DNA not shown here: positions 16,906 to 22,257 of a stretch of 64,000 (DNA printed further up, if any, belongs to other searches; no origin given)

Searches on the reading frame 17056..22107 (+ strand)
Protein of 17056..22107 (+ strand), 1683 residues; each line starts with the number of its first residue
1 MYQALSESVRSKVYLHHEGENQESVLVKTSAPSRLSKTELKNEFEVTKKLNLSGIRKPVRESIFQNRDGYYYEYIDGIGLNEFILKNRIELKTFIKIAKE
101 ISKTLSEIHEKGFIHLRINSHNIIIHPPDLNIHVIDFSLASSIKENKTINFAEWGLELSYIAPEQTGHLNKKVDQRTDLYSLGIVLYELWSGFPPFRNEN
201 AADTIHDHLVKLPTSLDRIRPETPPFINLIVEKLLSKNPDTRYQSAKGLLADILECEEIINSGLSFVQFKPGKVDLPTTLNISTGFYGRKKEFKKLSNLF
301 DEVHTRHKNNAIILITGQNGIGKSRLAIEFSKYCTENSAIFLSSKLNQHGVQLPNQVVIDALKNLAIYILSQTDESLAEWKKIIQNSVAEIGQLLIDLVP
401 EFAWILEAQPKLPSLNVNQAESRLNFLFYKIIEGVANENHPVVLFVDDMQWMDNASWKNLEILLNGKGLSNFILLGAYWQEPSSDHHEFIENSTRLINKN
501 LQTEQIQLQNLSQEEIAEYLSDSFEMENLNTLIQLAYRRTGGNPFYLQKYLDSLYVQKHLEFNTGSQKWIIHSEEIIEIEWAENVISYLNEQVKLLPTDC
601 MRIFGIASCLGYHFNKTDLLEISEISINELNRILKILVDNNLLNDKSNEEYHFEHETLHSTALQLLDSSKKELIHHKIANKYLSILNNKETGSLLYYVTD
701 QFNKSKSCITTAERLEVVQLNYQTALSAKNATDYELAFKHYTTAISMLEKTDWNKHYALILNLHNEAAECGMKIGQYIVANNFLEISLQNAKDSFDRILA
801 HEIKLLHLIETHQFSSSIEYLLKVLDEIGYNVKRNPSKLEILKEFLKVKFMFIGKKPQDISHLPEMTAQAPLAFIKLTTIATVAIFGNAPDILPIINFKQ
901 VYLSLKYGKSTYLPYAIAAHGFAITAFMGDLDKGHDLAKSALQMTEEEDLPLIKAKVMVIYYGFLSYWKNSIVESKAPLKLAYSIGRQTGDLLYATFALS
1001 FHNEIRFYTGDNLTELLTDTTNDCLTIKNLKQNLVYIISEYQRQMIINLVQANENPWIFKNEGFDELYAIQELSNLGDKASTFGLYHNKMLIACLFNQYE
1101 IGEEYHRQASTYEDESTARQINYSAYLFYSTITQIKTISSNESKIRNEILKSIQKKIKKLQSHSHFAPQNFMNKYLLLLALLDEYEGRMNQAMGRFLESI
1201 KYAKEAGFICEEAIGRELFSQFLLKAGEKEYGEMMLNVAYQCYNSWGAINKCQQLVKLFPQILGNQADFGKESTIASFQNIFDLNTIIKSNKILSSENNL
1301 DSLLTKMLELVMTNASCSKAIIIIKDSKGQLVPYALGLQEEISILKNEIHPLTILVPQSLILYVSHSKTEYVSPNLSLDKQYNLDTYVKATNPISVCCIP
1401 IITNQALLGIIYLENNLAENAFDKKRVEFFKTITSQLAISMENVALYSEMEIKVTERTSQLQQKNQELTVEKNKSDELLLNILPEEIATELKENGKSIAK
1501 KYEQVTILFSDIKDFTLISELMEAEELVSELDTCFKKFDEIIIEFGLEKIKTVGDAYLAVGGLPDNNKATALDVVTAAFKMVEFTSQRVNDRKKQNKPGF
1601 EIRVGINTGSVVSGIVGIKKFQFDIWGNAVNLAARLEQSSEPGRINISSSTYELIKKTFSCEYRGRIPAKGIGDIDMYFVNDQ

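Call 32: search_protein_families(library=pfam, proteins=[window:17056-22107:+], max_evalue=0.01)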
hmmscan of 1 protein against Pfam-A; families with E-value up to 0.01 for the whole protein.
window:17056-22107:+ (1683 aa): 10 families
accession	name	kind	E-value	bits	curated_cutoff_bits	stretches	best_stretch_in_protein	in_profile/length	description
PF00211.25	Guanylate_cyc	-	1.2e-52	178.6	21.9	1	1499-1681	3-182/183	Adenylate and Guanylate cyclase catalytic domain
PF00069.31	Pkinase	-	5.2e-26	92.1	31.7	1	11-245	13-254/263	Protein kinase domain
PF13191.12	AAA_16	-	9.8e-26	91.7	32.6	1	286-473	2-165/167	AAA ATPase domain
PF07714.23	PK_Tyr_Ser-Thr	-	3.6e-17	63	23.1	1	14-206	20-215/258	Protein tyrosine and serine/threonine kinase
PF01590.32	GAF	-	5e-07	30.8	22.4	1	1299-1440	1-132/133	GAF domain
PF13401.12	AAA_22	-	6.4e-07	30.2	27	1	308-477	3-123/130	AAA domain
PF07701.20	HNOBA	-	5e-06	26.6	23.4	1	1445-1491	171-216/216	Heme NO binding associated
PF13185.12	GAF_2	-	9.3e-06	26.3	28.6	1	1298-1441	2-135/136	GAF domain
PF13492.12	GAF_3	-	0.0031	18.4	27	1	1392-1443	79-129/129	GAF domain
PF01637.24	ATPase_2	-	0.0043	17.3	33.2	1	286-548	1-223/225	ATPase domain predominantly from Archaea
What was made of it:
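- On STAND NTPase / class III nucleotide cyclase (gene 4): AAA_16 at E 1e-25 and Guanylate_cyc at E 1e-52 (call 32).
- Closest known: STAND signalling ATPases with kinase-like N-termini. Same: An AAA_16 NTPase core followed by a long sensor arm and a signalling output (call 32).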

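Call 100: search_protein_families(library=padloc, proteins=[window:17056-22107:+], max_evalue=0.01)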
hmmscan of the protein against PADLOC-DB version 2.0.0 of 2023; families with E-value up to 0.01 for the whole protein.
window:17056-22107:+ (1683 aa): 41 families (the best 25 are shown)
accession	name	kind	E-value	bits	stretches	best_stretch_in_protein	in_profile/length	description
PDLC04047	PD-T4-6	-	1.5e-35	120.9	1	11-259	24-275/327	-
PDLC04042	PD-T4-6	-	1.5e-34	117.9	1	11-256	23-272/292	-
PDLC04060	PD-T4-6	-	9.5e-33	111.8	1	72-261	87-274/486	-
PDLC04053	PD-T4-6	-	1.2e-31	108.4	1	11-253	23-268/311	-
PDLC04061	PD-T4-6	-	1.4e-28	98.7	1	73-253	100-280/510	-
PDLC04057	PD-T4-6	-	1.9e-28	97.7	1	72-253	87-267/443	-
PDLC04043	PD-T4-6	-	2.7e-28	97.3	1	72-255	94-276/452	-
PDLC04040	PD-T4-6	-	1.9e-27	94.2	1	73-255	83-264/547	-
PDLC04052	PD-T4-6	-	2.9e-27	94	1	72-255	92-275/496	-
PDLC04054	PD-T4-6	-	1.7e-26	91.5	1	72-253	90-270/347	-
PDLC04039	PD-T4-6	-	1.1e-24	85.3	1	73-249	94-268/458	-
PDLC04041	PD-T4-6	-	6.5e-24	83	1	67-251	103-288/443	-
PDLC04138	mad6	-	2e-23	81.1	1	72-253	131-310/659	mads_6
PDLC04048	PD-T4-6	-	4.4e-22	76.9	1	72-254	90-270/354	-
PDLC04055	PD-T4-6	-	2.8e-20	70.6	1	40-260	117-339/496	-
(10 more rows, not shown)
